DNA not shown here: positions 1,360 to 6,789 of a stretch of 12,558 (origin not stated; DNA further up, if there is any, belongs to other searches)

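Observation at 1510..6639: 1709-aa Mrr-nuclease + STAND NTPase giant protein: candidate single-gene Avs/NLR-like antiphage system, possibly a new variant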

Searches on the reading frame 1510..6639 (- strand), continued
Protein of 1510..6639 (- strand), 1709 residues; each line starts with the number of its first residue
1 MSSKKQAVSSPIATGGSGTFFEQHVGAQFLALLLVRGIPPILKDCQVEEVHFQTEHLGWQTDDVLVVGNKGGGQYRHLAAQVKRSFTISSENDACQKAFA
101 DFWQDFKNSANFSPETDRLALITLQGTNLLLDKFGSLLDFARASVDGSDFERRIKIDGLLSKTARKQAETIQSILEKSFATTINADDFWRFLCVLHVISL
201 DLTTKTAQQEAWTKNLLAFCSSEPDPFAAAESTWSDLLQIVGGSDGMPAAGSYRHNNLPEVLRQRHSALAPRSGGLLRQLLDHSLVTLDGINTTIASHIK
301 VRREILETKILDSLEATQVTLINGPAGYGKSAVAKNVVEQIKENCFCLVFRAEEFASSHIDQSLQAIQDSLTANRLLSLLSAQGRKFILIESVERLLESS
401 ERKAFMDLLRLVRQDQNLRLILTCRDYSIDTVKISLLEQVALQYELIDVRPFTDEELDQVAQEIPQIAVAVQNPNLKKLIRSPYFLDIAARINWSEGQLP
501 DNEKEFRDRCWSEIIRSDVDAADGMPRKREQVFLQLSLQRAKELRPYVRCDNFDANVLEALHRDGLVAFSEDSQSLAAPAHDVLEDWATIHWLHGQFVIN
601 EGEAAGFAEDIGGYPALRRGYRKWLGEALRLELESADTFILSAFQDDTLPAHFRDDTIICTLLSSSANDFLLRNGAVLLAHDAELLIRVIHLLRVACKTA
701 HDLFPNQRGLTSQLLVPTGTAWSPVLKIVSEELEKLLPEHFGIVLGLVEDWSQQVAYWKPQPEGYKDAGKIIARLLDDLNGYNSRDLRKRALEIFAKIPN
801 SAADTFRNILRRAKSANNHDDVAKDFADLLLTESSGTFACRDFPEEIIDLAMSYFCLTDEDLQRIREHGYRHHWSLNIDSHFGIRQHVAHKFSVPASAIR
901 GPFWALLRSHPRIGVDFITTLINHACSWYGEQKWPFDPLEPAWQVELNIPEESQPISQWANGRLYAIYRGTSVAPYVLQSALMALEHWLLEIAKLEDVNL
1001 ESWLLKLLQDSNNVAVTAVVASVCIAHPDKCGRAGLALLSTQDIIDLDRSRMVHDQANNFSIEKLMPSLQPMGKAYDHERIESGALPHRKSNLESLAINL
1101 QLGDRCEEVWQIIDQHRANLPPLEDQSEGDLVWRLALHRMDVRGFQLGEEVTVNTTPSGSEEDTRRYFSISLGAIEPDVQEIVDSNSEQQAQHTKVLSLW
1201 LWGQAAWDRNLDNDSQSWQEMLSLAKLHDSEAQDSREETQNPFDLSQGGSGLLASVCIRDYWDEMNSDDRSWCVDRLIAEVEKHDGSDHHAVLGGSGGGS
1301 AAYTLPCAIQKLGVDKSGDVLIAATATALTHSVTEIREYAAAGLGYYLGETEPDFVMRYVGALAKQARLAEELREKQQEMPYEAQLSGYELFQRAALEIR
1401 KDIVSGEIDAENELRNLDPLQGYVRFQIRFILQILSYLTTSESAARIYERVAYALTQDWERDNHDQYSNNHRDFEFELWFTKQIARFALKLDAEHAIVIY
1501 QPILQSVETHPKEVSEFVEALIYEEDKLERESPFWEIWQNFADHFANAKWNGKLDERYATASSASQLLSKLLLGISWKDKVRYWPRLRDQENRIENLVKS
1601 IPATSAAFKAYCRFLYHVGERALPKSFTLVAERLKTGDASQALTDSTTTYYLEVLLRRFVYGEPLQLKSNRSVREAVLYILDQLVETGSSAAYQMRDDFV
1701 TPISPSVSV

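Call 36: list_cluster_members(proteins=[window:1513-6639:-])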
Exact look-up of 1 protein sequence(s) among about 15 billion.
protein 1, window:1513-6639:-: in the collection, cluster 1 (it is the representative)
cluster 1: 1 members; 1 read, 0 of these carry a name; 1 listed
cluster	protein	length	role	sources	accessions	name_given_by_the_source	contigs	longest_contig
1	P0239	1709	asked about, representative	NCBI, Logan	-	-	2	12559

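Call 37: find_homologous_proteins(query=window:1513-6639:-, max_evalue=1e-10)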
Query window:1513-6639:- (1709 aa): 864 proteins with E <= 1e-10 among 8000 candidates; the best 120 are listed.
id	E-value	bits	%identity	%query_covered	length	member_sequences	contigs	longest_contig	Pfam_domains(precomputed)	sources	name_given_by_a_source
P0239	0.0e+0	3906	100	100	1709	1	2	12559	PF20703.4,PF20720.4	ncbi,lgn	-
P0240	0.0e+0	2408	62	100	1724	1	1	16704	PF20703.4,PF20720.4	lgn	-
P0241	0.0e+0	2378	61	100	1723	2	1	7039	PF05729.19,PF00004.36,PF20703.4,PF20720.4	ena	-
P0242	0.0e+0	2303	59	100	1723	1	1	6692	PF20703.4,PF20720.4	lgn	-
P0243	0.0e+0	2245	58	100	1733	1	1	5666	PF20703.4,PF20720.4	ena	-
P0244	0.0e+0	2242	58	100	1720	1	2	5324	PF05729.19,PF20703.4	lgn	-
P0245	0.0e+0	2229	57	100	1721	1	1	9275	PF05729.19,PF20703.4,PF20720.4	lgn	-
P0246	0.0e+0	2226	57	100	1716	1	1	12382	PF24883.3,PF05729.19,PF00004.36,PF13401.13,PF20703.4,PF20720.4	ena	-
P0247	0.0e+0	2222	58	99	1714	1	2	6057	PF13401.13,PF20703.4,PF20720.4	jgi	jgi:hypothetical protein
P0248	0.0e+0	2214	58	99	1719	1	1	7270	PF13401.13,PF20703.4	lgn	-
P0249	0.0e+0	2164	56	100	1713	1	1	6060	PF00004.36,PF13401.13,PF20703.4,PF20720.4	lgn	-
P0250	0.0e+0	2047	54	100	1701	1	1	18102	PF05729.19,PF20703.4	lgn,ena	-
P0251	0.0e+0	2006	58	90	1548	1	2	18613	PF24883.3,PF05729.19,PF00004.36,PF13401.13,PF20703.4,PF20720.4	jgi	-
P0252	0.0e+0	1890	51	100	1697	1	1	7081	PF20703.4,PF20720.4,PF13191.13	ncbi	-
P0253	0.0e+0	1889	51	99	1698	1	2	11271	PF20703.4,PF20720.4,PF13191.13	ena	-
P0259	0.0e+0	1761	49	100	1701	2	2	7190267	PF13401.13,PF20703.4,PF13191.13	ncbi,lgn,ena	-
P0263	0.0e+0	1727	48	100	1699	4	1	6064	PF20703.4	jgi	-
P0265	0.0e+0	1721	48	99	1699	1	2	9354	PF20703.4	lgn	-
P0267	0.0e+0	1714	48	100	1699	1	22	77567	PF20703.4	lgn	-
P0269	0.0e+0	1702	48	100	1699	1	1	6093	PF20703.4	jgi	-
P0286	0.0e+0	1665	47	100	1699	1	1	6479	PF20703.4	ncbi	-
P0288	0.0e+0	1661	46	100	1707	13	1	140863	PF20703.4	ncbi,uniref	ncbi:hypothetical protein ACRYJU_14855 [Alloalcanivorax xenomutans]|uniref:hypothetical protein n=1 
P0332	0.0e+0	1413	42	100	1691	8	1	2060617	PF20720.4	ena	-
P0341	0.0e+0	1390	41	99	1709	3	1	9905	PF24883.3,PF20703.4,PF20720.4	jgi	-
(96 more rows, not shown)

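Call 49: find_encoding_contigs(protein=P0259, flank=7000, max_places=2)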
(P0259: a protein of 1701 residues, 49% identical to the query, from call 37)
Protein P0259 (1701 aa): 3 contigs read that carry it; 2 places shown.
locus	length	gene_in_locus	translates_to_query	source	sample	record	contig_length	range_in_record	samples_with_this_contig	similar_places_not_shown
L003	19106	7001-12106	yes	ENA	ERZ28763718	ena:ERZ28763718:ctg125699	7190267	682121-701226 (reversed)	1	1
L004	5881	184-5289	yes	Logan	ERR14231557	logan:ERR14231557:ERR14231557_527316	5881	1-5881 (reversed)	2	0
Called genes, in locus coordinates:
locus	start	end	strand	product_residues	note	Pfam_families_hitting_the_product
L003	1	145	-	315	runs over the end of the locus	PF12760:Zn_ribbon_IS1595, PF12762:DDE_Tnp_IS1595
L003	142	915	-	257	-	-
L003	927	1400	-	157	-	PF27765:UCP032817-like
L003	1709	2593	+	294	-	PF02899:Phage_int_SAM_1 (weak), PF13495:Phage_int_SAM_4, PF00589:Phage_integrase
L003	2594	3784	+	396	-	PF14319:Zn_Tnp_IS91, PF04986:Y2_Tnp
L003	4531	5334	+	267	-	-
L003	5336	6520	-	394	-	PF01548:DEDD_Tnp_IS110, PF02371:Transposase_20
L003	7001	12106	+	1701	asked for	PF13401:AAA_22 (faint), PF13191:AAA_16 (weak), PF20703:nSTAND1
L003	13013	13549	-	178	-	-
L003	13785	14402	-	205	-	PF00484:Pro_CA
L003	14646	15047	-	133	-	-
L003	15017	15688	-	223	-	PF05368:NmrA, PF13460:NAD_binding_10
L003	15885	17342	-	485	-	PF00171:Aldedh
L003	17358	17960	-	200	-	PF05163:DinB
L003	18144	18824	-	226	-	PF03473:MOSC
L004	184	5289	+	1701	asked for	PF13401:AAA_22 (faint), PF13191:AAA_16 (weak), PF20703:nSTAND1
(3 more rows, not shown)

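Call 50: find_encoding_contigs(protein=P0288, flank=7000, max_places=2)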
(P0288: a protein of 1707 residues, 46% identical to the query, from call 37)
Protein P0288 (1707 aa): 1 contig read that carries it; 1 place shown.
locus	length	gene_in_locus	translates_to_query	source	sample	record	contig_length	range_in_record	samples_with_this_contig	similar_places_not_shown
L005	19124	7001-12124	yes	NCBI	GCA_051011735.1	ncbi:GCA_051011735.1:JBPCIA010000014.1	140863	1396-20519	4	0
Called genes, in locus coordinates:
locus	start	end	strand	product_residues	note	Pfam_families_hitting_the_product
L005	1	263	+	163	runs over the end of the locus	-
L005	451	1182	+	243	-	PF11185:DUF2971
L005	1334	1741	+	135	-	-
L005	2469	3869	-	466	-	PF02661:Fic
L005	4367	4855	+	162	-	PF07804:HipA_C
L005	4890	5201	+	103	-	-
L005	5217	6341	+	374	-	PF13271:DUF4062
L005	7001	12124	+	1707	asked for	PF20703:nSTAND1 (weak)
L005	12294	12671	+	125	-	-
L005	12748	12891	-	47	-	-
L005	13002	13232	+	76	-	PF13560:HTH_31, PF12844:HTH_19 (weak), PF13443:HTH_26 (weak), PF01381:HTH_3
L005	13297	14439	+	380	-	PF01070:FMN_dh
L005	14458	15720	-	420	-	PF07804:HipA_C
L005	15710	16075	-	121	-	PF13560:HTH_31 (weak), PF01381:HTH_3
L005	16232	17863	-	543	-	PF14559:TPR_19 (faint), PF13432:TPR_16 (faint), PF08238:Sel1 (faint)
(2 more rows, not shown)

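Call 51: find_encoding_contigs(protein=P0332, flank=7000, max_places=2)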
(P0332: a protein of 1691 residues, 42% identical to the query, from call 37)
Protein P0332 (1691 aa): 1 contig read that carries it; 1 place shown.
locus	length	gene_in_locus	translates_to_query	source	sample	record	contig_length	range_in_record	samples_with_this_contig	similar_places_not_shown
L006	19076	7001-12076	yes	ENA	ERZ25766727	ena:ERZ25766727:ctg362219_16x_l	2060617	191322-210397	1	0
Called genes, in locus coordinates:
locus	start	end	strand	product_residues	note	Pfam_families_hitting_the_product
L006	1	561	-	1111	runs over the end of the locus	PF13091:PLDc_2 (faint), PF00176:SNF2-rel_dom (faint), PF04851:ResIII (faint), PF00271:Helicase_C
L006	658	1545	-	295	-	PF18742:DpnII-MboI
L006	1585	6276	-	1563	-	PF07669:Eco57I, PF02384:N6_Mtase (weak)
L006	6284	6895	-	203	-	PF19570:DUF6088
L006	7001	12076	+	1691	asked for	PF20720:nSTAND3 (weak)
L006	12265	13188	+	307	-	-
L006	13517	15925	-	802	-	PF01590:GAF, PF13185:GAF_2, PF00989:PAS, PF13426:PAS_9 (weak), PF00512:HisKA, PF02518:HATPase_c, PF00072:Response_reg, PF00486:Trans_reg_C, +1 more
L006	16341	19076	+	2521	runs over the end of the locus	PF12733:Cadherin-like, PF19755:DUF6242 (faint), PF12733:Cadherin-like, PF03160:Calx-beta (weak), PF12733:Cadherin-like, PF00041:fn3 (faint), PF12733:Cadherin-like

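Call 65: search_dna_similar(query=window:1513-6639:-, collection=plasmids, mode=protein, max_rows=15)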
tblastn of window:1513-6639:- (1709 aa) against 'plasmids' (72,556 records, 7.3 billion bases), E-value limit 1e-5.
Records with a match: 53; places in all: 55; records where one place covers at least 80% of the query: 2.
Best place of each record, by identity: <60% 53.
By first word of the organism name: Escherichia 32; Salmonella 3; Sinorhizobium 3; Azospirillum 2; Pseudomonas 2; Rhizobium 2; Hymenobacter 1; Calothrix 1; Haliscomenobacter 1; Neorhizobium 1; and 5 more.
By predicted mobility (MOB-suite, as given by PLSDB): conjugative 32; non-mobilizable 19; mobilizable 2.
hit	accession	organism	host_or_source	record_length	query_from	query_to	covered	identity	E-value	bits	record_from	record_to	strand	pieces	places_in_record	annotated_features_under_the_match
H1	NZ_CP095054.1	Hymenobacter aerilatus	single cell,air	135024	9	1290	75%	27.5%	1e-97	359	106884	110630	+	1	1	hypothetical protein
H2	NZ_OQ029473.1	Escherichia coli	-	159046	267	1698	84%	23.3%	2e-68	264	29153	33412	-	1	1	avs4: AVAST type 4 anti-phage nuclease Avs4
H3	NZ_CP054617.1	Azospirillum oryzae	cell culture,soil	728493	5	1288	75%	24.9%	1e-44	186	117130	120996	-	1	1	hypothetical protein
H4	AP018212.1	Calothrix brevissima NIES-22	-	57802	271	1697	83%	21.8%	5e-56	224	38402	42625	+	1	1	hypothetical protein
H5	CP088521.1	Escherichia coli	Homo sapiens,blood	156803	302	1700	70%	25.4%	1e-67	324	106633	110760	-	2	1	ATP-binding protein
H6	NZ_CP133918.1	Escherichia coli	Homo sapiens,blood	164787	302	1700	70%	25.4%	1e-67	324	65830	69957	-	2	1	avs4: AVAST type 4 anti-phage nuclease Avs4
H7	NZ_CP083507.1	Escherichia coli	Homo sapiens,blood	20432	302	1700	70%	25.4%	2e-67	323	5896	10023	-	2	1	avs4: AVAST type 4 anti-phage nuclease Avs4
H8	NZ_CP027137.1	Escherichia coli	-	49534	302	1700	70%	25.4%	2e-67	323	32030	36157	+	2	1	avs4: AVAST type 4 anti-phage nuclease Avs4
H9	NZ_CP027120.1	Escherichia coli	cell culture,bovine mastitis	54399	302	1700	70%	25.4%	2e-67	323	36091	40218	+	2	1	avs4: AVAST type 4 anti-phage nuclease Avs4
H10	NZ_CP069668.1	Escherichia coli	Homo sapiens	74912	302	1700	70%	25.4%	2e-67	323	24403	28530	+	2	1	AVAST type 4 anti-phage nuclease Avs4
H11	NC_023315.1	Escherichia coli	-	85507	302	1700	70%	25.4%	2e-67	323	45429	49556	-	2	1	avs4: AVAST type 4 anti-phage nuclease Avs4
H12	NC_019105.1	Salmonella enterica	cattle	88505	302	1700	70%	25.4%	2e-67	323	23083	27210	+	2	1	avs4: AVAST type 4 anti-phage nuclease Avs4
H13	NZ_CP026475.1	Escherichia coli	Homo sapiens,blood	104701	302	1700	70%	25.4%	2e-67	323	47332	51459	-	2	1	avs4: AVAST type 4 anti-phage nuclease Avs4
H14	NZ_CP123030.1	Escherichia coli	Homo sapiens,single ...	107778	302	1700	70%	25.4%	2e-67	323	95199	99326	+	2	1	avs4: AVAST type 4 anti-phage nuclease Avs4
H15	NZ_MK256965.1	Escherichia coli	wastewater treatment plant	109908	302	1700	70%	25.4%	2e-67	323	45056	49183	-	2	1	avs4: AVAST type 4 anti-phage nuclease Avs4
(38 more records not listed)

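Call 66: get_annotated_region(hit=H6, flank=1500)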
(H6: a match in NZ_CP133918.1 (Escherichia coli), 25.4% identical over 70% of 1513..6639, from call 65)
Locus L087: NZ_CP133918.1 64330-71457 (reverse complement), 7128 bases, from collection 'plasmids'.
description: Escherichia coli strain M23314 plasmid pEco_M23314_164, complete sequence
organism: Escherichia coli (NCBI taxid 562)
taxonomy: Bacteria; Pseudomonadota; Gammaproteobacteria; Enterobacterales; Enterobacteriaceae; Escherichia; Escherichia coli
host: -; source: Homo sapiens,blood; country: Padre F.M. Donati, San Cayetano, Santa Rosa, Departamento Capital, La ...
typing (MOB-suite, as given by PLSDB): conjugative; replicon IncFIB,IncFIC,IncX1,rep_cluster_2244; relaxase MOBF,MOBP; mating-pair formation MPF_F
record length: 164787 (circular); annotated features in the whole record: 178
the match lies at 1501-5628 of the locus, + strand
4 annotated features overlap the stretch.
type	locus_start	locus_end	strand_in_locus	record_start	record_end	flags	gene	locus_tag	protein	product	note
CDS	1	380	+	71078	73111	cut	-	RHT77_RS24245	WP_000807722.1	hypothetical protein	-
CDS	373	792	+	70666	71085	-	-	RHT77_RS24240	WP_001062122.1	hypothetical protein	-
CDS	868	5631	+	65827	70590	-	avs4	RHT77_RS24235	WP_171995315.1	AVAST type 4 anti-phage nuclease Avs4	-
CDS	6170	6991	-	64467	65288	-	-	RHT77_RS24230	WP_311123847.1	abortive infection system antitoxin AbiGi family protein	-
